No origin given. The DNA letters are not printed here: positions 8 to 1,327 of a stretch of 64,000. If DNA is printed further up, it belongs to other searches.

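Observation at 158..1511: Dam-family N6-adenine methyltransferase with a Thr/Ala/Asp-rich N-terminal extension, apparently without a cognate restriction endonuclease, preceded by an overlapping small ORF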

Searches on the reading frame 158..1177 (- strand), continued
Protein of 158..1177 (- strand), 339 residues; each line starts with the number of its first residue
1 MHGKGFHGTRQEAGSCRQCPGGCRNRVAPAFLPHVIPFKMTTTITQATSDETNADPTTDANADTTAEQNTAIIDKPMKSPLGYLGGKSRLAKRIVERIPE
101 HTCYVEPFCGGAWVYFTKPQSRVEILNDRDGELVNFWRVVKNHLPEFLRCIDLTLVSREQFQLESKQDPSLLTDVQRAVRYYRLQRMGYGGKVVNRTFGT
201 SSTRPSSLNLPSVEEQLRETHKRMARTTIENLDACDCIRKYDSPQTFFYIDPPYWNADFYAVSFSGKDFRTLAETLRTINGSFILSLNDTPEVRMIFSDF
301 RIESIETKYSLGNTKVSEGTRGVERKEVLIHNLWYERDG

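Call 20: find_related_loci(query=A1, collection=genome_contigs, flank=10000)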
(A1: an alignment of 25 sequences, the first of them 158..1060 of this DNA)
Query A1 (300 aa) in genome_contigs; peptide patterns used: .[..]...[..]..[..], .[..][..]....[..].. (x = any residue, [..] = any of these).
307 stretches matched a pattern; 279 encode a relative of the query (tblastn E <= 1e-3); the best 80 are kept; 80 distinct loci.
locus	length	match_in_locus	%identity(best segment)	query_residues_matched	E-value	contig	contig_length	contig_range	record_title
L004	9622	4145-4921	86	36-294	5e-155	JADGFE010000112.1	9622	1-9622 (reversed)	MAG: Kiritimatiellales bacterium isolate OB10 NODE_1498_length_9622_cov_4.547727, whole genome shotgun sequence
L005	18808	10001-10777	83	36-294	3e-151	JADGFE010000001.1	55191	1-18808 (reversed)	MAG: Kiritimatiellales bacterium isolate OB10 NODE_180_length_55191_cov_4.565164, whole genome shotgun sequence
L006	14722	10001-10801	81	29-294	5e-148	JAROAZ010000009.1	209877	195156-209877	Pontiellaceae bacterium B12227 scaffold_9_length=209878, whole genome shotgun sequence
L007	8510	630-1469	73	19-299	3e-143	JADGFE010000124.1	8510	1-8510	MAG: Kiritimatiellales bacterium isolate OB10 NODE_1753_length_8510_cov_4.630008, whole genome shotgun sequence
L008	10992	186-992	76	26-294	3e-143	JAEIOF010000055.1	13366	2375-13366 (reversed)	MAG: Verrucomicrobia bacterium isolate MAG23 NODE_2468_length_13366_cov_3.126947, whole genome shotgun sequence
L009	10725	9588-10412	75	26-300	2e-142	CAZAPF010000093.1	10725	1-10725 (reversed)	MAG TPA_asm: uncultured Verrucomicrobiota bacterium isolate binchicken_co141_199 genome assembly, contig: NODE_24172_len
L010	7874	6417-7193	78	36-294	3e-142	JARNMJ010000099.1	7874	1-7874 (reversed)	Pontiellaceae bacterium B12219 scaffold_99_length=7875, whole genome shotgun sequence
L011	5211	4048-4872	74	13-294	3e-142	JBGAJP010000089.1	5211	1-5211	MAG: Pontiellaceae bacterium isolate MAG_AAO_H125.17 AAOH125-17_opera_contig_26226, whole genome shotgun sequence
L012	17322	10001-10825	74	13-294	8e-141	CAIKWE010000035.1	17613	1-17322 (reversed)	MAG: uncultured Verrucomicrobia bacterium isolate Kiruna_bin-04469 genome assembly, contig: bin-04469:35/60, whole genom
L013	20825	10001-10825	73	13-294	7e-140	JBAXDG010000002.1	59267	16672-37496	MAG: Kiritimatiellales bacterium isolate ELA213 MAG213_2, whole genome shotgun sequence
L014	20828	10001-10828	70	4-294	3e-134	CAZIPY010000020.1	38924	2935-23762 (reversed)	MAG TPA_asm: uncultured Luteolibacter sp. isolate SRP182702_co1_176 genome assembly, contig: k141_3506787, whole genome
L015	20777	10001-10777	69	37-294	1e-124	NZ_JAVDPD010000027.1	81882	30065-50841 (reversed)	Cerasicoccus maritimus strain NBRC 105382 contig27, whole genome shotgun sequence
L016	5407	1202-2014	56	24-294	7e-102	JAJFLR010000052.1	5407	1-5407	MAG: Opitutales bacterium isolate OFTM360 OFTM360_51, whole genome shotgun sequence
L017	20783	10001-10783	57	35-294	1e-100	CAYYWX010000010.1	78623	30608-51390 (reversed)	MAG TPA_asm: uncultured Verrucomicrobiota bacterium isolate SRP062349_co5_140 genome assembly, contig: NODE_42_length_78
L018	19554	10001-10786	57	35-294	1e-98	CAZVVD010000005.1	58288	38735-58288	MAG TPA_asm: uncultured Verrucomicrobiota bacterium isolate SRP192927_co5_128 genome assembly, contig: NODE_352_length_5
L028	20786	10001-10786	52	33-294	2e-84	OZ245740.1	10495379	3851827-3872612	MAG: Limisphaerales bacterium isolate 18d4b110-818c-4cb3-93cd-e2494454740f genome assembly, chromosome: 1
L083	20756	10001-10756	45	37-293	3e-71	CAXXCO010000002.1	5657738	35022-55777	MAG: uncultured Desulfatitalea sp. isolate 7cec4d45-42e6-4393-b881-fae3dd02875f genome assembly, contig: contig_2, whole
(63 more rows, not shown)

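Call 23: search_protein_families(library=pfam, proteins=[L006:6965-8233:-, L006:5280-6515:-, L006:4703-5017:-, L006:4353-4703:-, L006:3908-4399:-, L006:13021-13641:-, L005:13870-15138:+, L006:8780-9373:-, L006:9508-10008:+, L006:12152-12508:+], max_evalue=0.05)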
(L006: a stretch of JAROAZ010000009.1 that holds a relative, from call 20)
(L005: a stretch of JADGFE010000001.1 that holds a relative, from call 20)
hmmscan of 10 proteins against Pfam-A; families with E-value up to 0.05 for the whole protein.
L006:6965-8233:- (422 aa): 4 families
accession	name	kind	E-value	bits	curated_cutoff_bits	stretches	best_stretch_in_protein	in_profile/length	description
PF00589.27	Phage_integrase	-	4.8e-08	33.4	27.1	1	146-302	17-168/172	Phage integrase family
PF13495.12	Phage_int_SAM_4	-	0.00039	21.2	27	0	81-105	12-37/85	Phage integrase, N-terminal SAM-like domain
PF12773.13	DZR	-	0.0019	18.8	27.3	1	325-349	21-45/45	Double zinc ribbon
PF13248.11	Zn_ribbon_3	-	0.026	14.4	27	1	329-352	3-26/26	zinc-ribbon domain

L006:5280-6515:- (411 aa): 3 families
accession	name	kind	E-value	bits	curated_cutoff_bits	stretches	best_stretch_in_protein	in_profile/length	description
PF07804.18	HipA_C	-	3.7e-53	180.8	30.5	1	145-361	1-192/213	HipA-like C-terminal domain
PF13657.11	Couple_hipA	-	8.4e-24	84.4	22.5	1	4-102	1-98/99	HipA N-terminal domain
PF02828.21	L27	-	0.025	14.7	22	0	230-243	22-35/53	L27 domain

L006:4703-5017:- (104 aa): 1 family
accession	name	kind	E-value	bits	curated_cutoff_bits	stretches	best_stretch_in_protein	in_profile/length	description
PF00436.31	SSB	-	0.0019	18.7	26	1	1-94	1-99/104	Single-strand binding protein family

L006:4353-4703:- (116 aa): 0 families

L006:3908-4399:- (163 aa): 0 families

L006:13021-13641:- (206 aa): 0 families

L005:13870-15138:+ (422 aa): 1 family
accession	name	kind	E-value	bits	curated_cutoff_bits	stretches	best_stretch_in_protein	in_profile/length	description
PF18884.5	TSP3_bac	-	4.6e-10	39.6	25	1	349-370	1-22/22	Bacterial TSP3 repeat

L006:8780-9373:- (197 aa): 2 families
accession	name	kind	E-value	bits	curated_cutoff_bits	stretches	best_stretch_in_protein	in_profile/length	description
PF03551.20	PadR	-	0.0017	18.8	27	1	147-192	27-74/75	Transcriptional regulator PadR-like family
PF14277.12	DUF4364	-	0.0026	18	26.9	0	132-194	14-73/162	Domain of unknown function (DUF4364)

L006:9508-10008:+ (166 aa): 0 families

L006:12152-12508:+ (118 aa): 0 families

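Call 24: search_protein_families(library=phrogs, proteins=[L006:6965-8233:-, L006:5280-6515:-, L006:4703-5017:-, L006:4353-4703:-, L006:3908-4399:-, L001:1146-2483:+, L001:2480-2821:+, L001:2829-3065:+, L002:5569-6009:+], max_evalue=0.01)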
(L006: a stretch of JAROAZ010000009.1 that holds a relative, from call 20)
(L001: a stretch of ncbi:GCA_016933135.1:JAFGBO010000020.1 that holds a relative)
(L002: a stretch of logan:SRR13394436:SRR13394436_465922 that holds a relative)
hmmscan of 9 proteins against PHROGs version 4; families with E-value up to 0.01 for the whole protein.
L006:6965-8233:- (422 aa): 2 families
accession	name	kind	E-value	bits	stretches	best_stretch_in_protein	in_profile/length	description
phrog_1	-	integration and excision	8.8e-20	72.5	1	64-395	205-508/611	integrase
phrog_216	-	integration and excision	1.7e-07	31.7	1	120-316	44-241/301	integrase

L006:5280-6515:- (411 aa): 2 families
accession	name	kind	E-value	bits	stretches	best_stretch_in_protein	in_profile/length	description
phrog_14837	-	unknown function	3.2e-44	152.5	1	1-330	1-341/440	-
phrog_22051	-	unknown function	1.6e-16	61.1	1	41-329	36-315/447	-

L006:4703-5017:- (104 aa): 1 family
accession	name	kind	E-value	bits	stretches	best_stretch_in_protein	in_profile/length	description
phrog_44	-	DNA, RNA and nucleotide metabolism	0.0046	17.7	1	1-99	87-190/271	single strand DNA binding protein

L006:4353-4703:- (116 aa): 0 families

L006:3908-4399:- (163 aa): 0 families

L001:1146-2483:+ (445 aa): 2 families
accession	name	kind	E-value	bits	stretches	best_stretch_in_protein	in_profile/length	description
phrog_7035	-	unknown function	3.3e-14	53.2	1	313-395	488-571/969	-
phrog_2666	-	head and packaging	1.7e-11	44.5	2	319-390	424-492/555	terminase large subunit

L001:2480-2821:+ (113 aa): 0 families

L001:2829-3065:+ (78 aa): 1 family
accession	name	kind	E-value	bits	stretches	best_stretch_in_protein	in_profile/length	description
phrog_14658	-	unknown function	3.6e-10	41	1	18-44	21-47/104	-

L002:5569-6009:+ (146 aa): 0 families

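Call 28: find_encoding_contigs(protein=P0003, flank=10000, max_places=2)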
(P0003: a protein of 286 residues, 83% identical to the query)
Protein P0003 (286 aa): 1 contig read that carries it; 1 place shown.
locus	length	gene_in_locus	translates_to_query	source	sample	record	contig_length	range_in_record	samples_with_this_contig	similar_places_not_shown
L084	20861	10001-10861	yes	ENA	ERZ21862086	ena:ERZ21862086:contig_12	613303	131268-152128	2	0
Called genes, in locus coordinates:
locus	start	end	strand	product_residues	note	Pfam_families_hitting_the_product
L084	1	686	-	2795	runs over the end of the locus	PF13517:FG-GAP_3 (weak)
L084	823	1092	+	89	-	PF12844:HTH_19 (weak), PF13560:HTH_31, PF01381:HTH_3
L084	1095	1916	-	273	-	-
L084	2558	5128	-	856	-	PF05124:S_layer_C (faint)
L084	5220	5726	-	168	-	-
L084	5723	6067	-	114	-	-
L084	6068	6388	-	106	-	-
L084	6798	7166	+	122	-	-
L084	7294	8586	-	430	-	PF00589:Phage_integrase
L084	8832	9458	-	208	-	-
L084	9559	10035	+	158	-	-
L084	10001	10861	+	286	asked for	PF02086:MethyltransfD12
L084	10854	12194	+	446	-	PF01935:DUF87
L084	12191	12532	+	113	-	-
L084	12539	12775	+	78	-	-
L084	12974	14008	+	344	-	-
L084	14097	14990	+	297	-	PF07610:DUF1573, PF22544:HYDIN_VesB_CFA65-like_Ig (weak)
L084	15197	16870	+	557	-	PF07691:PA14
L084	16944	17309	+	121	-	PF07691:PA14 (weak)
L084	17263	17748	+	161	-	-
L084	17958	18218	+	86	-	PF18884:TSP3_bac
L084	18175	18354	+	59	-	-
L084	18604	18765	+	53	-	-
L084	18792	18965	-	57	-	-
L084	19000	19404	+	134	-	-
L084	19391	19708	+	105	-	-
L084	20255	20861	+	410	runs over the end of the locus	-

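Call 29: find_encoding_contigs(protein=P0050, flank=10000, max_places=2)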
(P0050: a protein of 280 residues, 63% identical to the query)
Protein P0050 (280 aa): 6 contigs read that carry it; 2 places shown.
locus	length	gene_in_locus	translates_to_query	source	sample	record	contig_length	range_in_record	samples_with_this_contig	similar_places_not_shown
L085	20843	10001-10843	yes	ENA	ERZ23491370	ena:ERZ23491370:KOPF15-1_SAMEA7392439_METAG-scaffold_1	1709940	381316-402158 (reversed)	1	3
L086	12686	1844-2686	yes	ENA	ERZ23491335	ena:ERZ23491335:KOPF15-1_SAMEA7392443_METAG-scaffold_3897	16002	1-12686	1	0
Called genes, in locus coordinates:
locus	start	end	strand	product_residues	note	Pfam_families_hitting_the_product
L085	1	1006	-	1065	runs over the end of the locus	PF04313:HSDR_N, PF04851:ResIII, PF18766:SWI2_SNF2, PF22679:T1R_D3-like, PF11867:T1RH-like_C (weak)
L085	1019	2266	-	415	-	PF01420:Methylase_S (weak)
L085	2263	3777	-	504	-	PF12161:HsdM_N, PF02384:N6_Mtase, PF01170:UPF0020 (faint), PF07669:Eco57I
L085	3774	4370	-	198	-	-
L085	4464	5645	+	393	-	PF13391:HNH_2 (weak), PF18145:SAVED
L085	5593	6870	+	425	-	PF21654:DncV-like_NTFase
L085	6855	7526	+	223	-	-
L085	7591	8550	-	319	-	PF00589:Phage_integrase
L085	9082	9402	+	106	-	-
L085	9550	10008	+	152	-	-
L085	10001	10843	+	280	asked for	PF02086:MethyltransfD12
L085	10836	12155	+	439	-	PF01935:DUF87, PF13401:AAA_22 (faint)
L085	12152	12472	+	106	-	-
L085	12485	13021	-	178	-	-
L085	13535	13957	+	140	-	-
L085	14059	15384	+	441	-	PF02321:OEP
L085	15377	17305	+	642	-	PF19335:HMBD, PF25919:BSH_CusB, PF25973:BSH_CzcB, PF25869:3HB_CusB, PF25954:Beta-barrel_RND_2, PF19335:HMBD, PF25967:RND-MFP_C (weak), PF25975:CzcB_C (weak), +1 more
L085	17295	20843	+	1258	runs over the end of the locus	PF00873:ACR_tran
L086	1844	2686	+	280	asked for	PF02086:MethyltransfD12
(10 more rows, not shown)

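Call 30: find_encoding_contigs(protein=P0065, flank=10000, max_places=2)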
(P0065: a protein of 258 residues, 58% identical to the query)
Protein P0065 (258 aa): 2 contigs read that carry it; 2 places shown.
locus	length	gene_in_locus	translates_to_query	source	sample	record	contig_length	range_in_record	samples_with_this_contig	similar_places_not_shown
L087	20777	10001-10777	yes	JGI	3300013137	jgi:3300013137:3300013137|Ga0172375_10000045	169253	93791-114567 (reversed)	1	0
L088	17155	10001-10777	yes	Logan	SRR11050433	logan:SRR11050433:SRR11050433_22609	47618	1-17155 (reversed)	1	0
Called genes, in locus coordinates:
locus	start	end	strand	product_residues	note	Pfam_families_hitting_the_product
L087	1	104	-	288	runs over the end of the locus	-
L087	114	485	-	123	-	PF02195:ParB_N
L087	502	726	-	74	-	-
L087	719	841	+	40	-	-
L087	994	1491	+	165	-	PF01381:HTH_3 (faint)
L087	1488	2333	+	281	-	-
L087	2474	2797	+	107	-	-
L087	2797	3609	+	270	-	PF01734:Patatin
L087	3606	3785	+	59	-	-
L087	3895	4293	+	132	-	-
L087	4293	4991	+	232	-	-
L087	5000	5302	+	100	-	-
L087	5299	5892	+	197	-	-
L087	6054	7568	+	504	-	PF03237:Terminase_6N (weak)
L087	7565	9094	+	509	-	PF06074:Portal_Mu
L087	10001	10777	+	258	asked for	PF02086:MethyltransfD12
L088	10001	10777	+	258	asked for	PF02086:MethyltransfD12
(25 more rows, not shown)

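Call 31: search_solved_structures(query=window:158-1060:-, max_evalue=0.001, show_alignments=1)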
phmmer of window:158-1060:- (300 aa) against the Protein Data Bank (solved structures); distinct sequences matched with E-value up to 0.001: 7.
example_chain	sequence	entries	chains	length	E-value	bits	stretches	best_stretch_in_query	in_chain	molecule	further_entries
7m6b_B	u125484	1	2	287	2.6e-12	49.6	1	38-289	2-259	Site-specific DNA-methyltransferase (adenine-specific)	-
2dpm_A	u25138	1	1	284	7e-10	41.6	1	43-280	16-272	PROTEIN (ADENINE-SPECIFIC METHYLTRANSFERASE DPNII 1)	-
2g1p_A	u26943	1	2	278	2.1e-07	33.4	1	41-216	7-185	DNA adenine methylase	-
4rtj_A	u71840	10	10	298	2.2e-07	33.4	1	40-216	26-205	DNA adenine methylase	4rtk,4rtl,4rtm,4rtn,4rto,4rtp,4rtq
4gbe_D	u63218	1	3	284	2.4e-07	33.2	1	40-216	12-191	DNA adenine methylase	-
4gol_D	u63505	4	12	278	2.5e-07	33.2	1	41-216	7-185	DNA adenine methylase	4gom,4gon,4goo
2ore_D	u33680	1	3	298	2.6e-07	33.1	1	40-216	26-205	DNA adenine methylase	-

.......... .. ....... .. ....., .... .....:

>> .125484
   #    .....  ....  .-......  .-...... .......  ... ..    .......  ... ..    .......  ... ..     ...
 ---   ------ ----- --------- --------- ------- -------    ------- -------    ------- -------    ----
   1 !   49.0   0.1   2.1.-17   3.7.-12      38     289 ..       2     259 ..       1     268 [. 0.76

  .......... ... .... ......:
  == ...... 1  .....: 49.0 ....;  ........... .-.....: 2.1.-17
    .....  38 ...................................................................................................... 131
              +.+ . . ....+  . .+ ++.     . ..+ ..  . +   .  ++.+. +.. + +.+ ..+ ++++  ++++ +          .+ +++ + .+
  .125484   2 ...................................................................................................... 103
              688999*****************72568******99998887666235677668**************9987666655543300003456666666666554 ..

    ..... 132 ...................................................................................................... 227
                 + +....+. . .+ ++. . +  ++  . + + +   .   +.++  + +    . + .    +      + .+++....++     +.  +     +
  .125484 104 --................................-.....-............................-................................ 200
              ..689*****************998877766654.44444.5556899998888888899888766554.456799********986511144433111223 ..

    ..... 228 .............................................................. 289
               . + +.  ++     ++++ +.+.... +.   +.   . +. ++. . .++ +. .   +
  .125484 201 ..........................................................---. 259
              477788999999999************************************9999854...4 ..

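Call 32: search_solved_structures(query=L001:1146-2483:+, max_evalue=0.01)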
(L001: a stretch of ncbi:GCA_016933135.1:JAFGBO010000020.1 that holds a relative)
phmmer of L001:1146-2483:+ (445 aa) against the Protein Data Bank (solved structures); distinct sequences matched with E-value up to 0.01: 4.
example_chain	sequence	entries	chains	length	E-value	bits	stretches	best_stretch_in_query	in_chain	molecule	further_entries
8xau_A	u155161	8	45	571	0.00018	23.8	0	313-438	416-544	ATP-binding protein | HerA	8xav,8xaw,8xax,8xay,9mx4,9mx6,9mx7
8j4u_M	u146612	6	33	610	0.00024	23.4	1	305-399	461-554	Nucleoside triphosphate hydrolase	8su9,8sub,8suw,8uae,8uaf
9x1l_A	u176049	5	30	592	0.0037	19.5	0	320-402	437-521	DNA helicase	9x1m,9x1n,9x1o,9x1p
8ziq_M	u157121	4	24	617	0.0097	18.1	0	308-392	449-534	HerA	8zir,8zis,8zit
